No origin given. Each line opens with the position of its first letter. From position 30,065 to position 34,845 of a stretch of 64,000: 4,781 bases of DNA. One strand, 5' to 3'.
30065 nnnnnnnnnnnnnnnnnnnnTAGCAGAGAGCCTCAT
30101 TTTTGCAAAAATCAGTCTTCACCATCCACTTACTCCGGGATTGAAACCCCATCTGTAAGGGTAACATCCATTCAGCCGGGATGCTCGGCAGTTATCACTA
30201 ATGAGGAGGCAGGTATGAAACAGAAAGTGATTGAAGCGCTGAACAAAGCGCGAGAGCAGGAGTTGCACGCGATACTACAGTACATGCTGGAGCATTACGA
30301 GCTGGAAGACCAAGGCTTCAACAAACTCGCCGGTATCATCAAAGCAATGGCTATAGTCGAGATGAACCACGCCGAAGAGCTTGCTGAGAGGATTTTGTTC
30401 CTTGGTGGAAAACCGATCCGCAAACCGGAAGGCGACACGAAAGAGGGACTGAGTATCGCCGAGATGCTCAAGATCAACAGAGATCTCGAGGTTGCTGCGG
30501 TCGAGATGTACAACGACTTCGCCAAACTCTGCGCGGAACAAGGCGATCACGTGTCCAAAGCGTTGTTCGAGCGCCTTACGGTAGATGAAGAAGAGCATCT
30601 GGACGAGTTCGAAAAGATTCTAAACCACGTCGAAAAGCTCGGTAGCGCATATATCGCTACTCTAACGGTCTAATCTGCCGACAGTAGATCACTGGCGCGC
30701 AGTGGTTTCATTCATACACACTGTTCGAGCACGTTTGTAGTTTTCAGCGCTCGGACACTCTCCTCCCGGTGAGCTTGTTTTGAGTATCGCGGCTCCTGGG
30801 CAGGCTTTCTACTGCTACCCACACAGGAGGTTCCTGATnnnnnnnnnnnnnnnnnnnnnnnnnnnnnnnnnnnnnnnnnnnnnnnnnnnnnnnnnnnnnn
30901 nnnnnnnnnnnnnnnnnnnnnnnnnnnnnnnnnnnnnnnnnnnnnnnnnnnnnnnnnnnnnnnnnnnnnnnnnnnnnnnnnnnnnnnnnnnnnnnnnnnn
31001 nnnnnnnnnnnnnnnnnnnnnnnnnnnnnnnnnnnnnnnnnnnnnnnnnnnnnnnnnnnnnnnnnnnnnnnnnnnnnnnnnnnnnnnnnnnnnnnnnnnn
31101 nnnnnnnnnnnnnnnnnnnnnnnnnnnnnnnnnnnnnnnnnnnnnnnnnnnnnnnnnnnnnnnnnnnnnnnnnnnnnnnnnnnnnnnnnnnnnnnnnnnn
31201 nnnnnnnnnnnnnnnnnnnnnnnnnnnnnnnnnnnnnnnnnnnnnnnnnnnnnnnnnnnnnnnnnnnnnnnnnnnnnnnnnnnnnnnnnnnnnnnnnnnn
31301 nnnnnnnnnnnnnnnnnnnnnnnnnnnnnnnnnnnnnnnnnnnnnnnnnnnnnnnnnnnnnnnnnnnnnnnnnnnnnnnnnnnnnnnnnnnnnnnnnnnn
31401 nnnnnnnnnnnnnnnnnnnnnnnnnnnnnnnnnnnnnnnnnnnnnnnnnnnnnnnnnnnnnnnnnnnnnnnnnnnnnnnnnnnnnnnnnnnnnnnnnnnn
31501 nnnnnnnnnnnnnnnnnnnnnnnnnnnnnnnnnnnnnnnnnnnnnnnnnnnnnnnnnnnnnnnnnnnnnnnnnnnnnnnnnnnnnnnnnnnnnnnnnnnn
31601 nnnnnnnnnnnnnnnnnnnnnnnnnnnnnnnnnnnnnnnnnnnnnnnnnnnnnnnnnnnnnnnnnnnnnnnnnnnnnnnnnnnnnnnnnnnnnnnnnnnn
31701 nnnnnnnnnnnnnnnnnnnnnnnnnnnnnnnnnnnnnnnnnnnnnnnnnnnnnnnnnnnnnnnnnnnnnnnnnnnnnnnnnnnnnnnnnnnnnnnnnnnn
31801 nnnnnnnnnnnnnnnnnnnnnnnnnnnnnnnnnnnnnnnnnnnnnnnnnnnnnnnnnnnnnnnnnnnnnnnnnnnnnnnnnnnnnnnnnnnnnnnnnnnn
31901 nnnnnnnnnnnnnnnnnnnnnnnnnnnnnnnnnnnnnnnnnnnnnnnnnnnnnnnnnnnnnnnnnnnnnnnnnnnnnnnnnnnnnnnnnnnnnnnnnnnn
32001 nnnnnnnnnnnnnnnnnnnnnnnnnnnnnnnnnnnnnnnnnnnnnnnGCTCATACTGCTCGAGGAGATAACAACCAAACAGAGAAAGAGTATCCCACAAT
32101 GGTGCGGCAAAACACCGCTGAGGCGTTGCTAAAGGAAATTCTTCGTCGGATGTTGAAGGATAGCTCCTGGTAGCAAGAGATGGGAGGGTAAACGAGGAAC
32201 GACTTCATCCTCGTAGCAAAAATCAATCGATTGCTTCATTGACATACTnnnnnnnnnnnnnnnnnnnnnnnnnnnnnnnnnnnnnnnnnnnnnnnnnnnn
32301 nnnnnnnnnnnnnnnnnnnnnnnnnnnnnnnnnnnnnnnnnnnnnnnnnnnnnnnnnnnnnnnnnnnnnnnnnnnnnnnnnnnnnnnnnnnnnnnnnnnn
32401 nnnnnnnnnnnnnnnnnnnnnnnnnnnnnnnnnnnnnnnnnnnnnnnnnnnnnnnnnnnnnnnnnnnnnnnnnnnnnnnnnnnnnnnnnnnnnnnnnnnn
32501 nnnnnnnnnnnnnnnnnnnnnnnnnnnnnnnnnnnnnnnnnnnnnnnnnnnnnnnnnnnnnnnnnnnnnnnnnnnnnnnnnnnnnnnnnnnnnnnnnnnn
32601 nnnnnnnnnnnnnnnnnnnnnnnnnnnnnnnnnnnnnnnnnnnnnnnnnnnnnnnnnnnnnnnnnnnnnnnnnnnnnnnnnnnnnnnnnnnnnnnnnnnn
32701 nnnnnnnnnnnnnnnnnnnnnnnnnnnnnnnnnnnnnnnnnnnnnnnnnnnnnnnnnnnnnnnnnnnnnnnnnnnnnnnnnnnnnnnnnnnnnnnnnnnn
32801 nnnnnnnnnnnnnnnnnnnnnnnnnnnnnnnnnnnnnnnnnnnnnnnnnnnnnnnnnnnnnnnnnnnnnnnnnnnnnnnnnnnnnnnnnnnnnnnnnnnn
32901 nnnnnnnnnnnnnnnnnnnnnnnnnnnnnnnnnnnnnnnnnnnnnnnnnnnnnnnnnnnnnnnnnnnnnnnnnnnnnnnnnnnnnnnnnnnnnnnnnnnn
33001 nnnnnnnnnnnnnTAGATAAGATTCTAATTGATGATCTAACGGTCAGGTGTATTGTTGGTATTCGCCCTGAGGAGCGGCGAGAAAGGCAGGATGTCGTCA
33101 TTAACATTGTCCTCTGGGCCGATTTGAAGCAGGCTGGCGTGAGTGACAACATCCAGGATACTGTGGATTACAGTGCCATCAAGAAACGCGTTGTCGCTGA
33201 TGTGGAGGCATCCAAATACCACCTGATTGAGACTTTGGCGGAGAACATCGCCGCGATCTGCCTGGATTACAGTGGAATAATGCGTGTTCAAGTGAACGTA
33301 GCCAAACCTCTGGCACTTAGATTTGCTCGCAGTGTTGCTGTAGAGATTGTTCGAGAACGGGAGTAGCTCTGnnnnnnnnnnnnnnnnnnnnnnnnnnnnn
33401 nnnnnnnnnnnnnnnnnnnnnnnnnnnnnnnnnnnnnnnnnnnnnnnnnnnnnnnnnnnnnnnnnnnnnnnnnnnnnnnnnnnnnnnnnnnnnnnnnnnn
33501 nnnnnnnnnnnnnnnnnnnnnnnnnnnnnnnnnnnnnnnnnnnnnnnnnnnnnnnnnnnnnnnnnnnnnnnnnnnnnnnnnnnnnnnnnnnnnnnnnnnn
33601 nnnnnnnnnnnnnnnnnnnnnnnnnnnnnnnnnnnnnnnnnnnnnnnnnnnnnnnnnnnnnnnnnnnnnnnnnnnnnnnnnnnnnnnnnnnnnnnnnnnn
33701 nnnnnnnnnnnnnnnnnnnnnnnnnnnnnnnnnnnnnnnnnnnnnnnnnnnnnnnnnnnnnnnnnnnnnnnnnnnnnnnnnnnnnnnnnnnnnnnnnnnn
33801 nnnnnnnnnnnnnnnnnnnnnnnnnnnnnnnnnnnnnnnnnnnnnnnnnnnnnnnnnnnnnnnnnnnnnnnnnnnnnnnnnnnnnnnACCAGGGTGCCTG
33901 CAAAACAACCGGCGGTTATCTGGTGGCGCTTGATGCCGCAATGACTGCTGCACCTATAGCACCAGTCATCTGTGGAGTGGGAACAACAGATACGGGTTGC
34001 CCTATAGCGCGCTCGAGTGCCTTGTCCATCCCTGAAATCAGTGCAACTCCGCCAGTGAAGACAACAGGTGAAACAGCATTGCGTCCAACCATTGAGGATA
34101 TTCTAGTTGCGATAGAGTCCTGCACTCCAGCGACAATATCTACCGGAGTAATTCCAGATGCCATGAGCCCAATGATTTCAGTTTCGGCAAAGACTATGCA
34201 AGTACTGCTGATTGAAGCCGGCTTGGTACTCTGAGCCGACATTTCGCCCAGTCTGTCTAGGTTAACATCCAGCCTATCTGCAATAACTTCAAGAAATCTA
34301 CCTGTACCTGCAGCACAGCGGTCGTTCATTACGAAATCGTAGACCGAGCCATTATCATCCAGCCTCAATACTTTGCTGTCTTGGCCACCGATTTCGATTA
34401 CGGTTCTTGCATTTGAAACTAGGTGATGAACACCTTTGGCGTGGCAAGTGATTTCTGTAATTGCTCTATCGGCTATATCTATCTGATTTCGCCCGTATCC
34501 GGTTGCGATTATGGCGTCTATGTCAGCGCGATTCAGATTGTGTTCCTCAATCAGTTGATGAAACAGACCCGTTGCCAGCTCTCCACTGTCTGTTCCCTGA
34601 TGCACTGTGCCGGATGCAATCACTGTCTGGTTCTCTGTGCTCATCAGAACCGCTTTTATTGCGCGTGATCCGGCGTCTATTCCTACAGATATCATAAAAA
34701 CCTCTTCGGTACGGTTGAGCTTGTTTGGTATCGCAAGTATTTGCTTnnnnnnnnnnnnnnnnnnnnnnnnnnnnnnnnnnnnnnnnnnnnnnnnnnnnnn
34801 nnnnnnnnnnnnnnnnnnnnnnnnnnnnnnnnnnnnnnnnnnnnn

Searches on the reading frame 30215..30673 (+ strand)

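Call 6: search_protein_families(library=pfam, proteins=[window:30215-30673:+], max_evalue=0.1)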
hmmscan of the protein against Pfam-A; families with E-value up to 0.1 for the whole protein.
window:30215-30673:+ (152 aa): 8 families
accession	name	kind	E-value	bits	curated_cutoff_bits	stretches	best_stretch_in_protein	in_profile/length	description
PF00210.30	Ferritin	-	5.3e-28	98.2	24.5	1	6-141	1-141/142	Ferritin-like domain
PF02915.23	Rubrerythrin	-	8e-08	33.2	22.8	1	7-135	1-136/137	Rubrerythrin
PF12902.13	Ferritin-like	-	0.00023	21.5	22.3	1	9-67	1-59/221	Ferritin-like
PF13668.12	Ferritin_2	-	0.0011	19.6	24.7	1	37-107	40-110/138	Ferritin-like domain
PF03232.19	COQ7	-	0.0014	18.7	23.5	1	81-138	3-58/169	Ubiquinone biosynthesis protein COQ7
PF25007.1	DYH2-5-8_CC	-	0.058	13.5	27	0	3-30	1-28/120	Dynein axonemal heavy chain 2/5/8 coiled-coil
PF09828.14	ChrB_C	-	0.08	13.8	25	0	21-60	61-100/132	ChrB, C-terminal domain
PF09827.14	CRISPR_Cas2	-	0.08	13.6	23.8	0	96-142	12-57/74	CRISPR associated protein Cas2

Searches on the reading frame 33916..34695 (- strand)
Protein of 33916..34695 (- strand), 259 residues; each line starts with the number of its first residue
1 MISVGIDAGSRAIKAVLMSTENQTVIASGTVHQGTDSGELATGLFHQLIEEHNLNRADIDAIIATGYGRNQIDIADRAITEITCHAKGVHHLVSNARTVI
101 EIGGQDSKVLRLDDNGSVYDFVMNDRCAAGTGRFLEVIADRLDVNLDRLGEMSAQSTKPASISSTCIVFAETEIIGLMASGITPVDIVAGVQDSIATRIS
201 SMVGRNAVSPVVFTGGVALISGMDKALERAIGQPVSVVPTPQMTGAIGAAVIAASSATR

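Call 21: search_protein_families(library=pfam, proteins=[window:33916-34695:-], max_evalue=0.001)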
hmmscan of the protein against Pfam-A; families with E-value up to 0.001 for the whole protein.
window:33916-34695:- (259 aa): 2 families
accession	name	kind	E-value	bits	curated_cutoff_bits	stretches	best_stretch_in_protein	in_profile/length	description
PF01869.26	BcrAD_BadFG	-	4.2e-59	200.7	31.5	1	4-253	1-271/271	BadF/BadG/BcrA/BcrD ATPase family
PF06723.19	MreB_Mbl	-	0.00036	19.9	27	1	209-253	275-319/327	MreB/Mbl protein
